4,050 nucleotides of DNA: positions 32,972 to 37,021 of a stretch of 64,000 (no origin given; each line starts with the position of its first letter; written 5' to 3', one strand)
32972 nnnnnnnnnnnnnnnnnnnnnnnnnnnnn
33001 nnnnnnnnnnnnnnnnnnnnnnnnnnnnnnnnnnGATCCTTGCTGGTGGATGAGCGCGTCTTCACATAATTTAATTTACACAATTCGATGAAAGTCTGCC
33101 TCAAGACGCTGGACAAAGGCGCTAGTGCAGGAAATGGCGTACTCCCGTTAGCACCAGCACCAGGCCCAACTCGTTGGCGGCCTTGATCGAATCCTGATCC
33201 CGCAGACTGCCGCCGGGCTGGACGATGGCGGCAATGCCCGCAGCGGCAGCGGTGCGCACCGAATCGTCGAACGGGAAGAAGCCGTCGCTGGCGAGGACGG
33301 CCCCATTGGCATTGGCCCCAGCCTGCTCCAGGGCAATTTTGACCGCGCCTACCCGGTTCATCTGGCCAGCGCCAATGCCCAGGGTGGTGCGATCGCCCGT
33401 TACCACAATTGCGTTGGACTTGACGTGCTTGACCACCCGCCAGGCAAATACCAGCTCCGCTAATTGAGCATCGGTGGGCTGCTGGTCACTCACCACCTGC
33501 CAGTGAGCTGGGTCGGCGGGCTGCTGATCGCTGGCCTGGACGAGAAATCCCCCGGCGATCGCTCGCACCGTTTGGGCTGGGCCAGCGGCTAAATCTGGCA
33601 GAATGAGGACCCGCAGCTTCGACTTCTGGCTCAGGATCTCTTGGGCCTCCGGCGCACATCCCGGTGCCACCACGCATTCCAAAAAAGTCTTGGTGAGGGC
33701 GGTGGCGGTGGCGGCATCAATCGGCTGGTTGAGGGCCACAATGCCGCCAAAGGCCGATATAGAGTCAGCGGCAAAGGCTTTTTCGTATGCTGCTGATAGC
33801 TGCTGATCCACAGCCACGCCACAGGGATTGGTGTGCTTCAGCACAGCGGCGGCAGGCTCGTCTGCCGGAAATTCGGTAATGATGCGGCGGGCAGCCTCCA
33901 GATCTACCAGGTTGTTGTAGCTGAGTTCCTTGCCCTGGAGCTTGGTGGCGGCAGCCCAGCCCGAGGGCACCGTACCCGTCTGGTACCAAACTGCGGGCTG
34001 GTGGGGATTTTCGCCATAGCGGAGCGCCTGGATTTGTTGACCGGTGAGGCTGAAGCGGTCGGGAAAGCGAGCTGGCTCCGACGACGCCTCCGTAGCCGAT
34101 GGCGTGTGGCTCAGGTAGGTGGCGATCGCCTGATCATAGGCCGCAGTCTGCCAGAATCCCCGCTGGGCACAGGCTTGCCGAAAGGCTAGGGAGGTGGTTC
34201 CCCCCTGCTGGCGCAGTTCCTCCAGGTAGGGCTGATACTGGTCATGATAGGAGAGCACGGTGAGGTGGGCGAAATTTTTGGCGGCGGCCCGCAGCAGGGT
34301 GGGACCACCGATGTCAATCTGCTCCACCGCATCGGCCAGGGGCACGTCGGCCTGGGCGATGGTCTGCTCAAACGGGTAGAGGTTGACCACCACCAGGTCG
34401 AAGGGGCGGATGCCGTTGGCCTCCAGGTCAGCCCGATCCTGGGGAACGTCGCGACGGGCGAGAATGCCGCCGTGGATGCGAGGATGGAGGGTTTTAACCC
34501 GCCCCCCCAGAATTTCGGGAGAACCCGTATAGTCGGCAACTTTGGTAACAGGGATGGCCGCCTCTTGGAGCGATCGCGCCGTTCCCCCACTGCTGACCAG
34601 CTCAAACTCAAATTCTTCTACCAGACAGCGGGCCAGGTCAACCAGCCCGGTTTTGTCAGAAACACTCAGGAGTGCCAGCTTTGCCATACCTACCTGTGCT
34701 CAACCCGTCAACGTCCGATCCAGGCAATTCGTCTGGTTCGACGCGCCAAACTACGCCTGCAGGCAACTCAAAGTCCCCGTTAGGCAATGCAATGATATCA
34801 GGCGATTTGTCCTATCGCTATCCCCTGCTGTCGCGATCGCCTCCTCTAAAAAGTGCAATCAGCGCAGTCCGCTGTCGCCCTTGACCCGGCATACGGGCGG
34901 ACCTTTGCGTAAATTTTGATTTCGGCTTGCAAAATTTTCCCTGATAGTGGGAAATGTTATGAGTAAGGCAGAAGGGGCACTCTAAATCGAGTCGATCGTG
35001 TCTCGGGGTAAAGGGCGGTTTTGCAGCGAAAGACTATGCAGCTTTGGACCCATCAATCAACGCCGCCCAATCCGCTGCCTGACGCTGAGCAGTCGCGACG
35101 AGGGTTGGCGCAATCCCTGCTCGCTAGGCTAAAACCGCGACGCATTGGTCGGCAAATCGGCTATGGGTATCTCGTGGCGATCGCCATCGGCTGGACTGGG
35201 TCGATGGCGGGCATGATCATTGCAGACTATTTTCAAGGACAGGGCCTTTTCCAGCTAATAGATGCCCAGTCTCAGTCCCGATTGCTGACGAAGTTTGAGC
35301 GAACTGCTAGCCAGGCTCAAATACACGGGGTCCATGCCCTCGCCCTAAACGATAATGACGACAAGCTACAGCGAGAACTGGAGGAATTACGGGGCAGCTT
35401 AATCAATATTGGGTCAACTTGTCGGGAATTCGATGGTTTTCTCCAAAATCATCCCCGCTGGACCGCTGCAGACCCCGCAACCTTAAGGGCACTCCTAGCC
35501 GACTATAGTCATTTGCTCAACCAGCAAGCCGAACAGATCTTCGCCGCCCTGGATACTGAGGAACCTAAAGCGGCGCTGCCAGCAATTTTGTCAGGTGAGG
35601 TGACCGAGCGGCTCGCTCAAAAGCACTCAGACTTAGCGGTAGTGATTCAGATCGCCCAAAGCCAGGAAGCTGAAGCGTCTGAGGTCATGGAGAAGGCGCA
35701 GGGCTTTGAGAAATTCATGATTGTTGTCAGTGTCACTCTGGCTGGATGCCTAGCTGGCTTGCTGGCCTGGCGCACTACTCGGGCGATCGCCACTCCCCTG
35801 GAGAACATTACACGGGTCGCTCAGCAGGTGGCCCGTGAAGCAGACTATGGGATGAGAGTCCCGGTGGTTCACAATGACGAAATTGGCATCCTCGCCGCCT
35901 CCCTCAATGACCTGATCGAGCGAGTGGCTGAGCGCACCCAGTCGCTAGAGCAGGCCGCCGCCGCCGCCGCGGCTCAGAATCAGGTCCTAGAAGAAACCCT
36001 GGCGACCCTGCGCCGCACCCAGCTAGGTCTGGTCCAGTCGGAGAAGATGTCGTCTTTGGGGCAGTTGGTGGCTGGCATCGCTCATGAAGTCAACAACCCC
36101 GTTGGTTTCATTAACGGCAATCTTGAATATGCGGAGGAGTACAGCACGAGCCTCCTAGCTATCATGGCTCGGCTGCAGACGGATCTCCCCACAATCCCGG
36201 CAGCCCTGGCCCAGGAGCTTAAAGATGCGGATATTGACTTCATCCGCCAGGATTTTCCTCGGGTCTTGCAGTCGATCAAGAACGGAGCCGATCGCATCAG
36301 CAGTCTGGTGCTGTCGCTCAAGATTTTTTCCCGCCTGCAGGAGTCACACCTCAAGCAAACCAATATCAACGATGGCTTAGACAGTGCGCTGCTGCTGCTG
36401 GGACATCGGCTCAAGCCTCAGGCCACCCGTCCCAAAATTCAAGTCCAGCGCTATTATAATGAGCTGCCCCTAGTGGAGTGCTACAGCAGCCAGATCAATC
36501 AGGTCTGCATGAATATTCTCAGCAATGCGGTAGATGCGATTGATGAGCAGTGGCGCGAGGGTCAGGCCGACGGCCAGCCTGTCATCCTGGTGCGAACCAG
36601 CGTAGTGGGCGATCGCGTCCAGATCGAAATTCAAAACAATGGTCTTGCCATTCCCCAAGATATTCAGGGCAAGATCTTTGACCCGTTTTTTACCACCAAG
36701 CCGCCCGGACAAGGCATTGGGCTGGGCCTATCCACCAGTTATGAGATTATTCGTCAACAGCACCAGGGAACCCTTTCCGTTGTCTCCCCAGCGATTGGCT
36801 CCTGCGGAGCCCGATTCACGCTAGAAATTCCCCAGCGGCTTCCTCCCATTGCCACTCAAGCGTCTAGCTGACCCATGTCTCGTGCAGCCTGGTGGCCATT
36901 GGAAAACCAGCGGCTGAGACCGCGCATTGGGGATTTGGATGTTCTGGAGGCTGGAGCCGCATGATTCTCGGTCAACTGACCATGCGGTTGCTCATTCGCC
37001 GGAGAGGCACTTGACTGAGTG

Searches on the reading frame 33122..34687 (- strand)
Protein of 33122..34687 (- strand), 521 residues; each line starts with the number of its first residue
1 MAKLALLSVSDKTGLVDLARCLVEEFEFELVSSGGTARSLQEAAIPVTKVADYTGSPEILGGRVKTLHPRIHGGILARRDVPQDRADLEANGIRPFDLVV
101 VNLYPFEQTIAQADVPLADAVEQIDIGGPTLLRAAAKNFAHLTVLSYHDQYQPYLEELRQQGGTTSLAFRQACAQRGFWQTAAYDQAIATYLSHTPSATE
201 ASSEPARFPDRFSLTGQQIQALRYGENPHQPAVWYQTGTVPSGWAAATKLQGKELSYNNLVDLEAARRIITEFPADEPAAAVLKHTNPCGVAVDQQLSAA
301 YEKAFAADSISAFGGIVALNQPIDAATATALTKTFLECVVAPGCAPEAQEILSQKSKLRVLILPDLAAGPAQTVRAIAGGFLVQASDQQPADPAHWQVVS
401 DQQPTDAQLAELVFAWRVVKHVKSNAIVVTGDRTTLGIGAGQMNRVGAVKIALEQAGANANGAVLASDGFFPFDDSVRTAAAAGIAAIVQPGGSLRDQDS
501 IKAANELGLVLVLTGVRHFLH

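Call 31: search_protein_families(library=pfam, proteins=[window:33122-34687:-], max_evalue=0.001)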
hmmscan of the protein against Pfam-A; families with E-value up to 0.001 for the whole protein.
window:33122-34687:- (521 aa): 2 families
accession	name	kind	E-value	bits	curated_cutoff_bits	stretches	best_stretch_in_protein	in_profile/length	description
PF01808.24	AICARFT_IMPCHas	-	9.5e-117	390.3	25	1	135-455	1-311/311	AICARFT/IMPCHase bienzyme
PF02142.27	MGS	-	7.6e-21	74.5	24.1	1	14-130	1-94/94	MGS-like domain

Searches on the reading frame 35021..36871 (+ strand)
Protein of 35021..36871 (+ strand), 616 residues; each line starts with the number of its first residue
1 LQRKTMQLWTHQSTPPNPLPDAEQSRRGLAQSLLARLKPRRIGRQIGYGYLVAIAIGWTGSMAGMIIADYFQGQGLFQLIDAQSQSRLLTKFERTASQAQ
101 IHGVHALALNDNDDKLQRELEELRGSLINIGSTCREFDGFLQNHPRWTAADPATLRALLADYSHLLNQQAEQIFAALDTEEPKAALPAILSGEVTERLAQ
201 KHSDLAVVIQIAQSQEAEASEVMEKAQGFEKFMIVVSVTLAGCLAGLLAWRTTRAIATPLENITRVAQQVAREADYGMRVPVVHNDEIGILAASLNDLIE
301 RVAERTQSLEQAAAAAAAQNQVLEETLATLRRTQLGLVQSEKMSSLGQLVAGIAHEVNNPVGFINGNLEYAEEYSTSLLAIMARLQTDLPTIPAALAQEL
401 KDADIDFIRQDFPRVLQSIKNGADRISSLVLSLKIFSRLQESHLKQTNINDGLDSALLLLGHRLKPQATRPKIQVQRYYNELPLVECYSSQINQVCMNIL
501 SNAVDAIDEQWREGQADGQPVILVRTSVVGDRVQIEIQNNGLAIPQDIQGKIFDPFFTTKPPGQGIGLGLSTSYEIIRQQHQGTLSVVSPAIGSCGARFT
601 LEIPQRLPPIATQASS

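Call 31: search_protein_families(library=pfam, proteins=[window:35021-36871:+], max_evalue=0.001)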
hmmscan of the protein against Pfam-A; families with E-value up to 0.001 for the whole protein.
window:35021-36871:+ (616 aa): 3 families
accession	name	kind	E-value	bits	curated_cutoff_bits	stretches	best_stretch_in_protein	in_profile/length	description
PF02518.31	HATPase_c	-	3.6e-18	66.5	26.4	1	490-605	4-109/111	Histidine kinase-, DNA gyrase B-, and HSP90-like ATPase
PF00672.30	HAMP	-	7.1e-10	39.5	25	1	252-302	2-51/53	HAMP domain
PF00512.31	HisKA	-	2.1e-06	28.1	26.9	1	346-441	2-65/66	His Kinase A (phospho-acceptor) domain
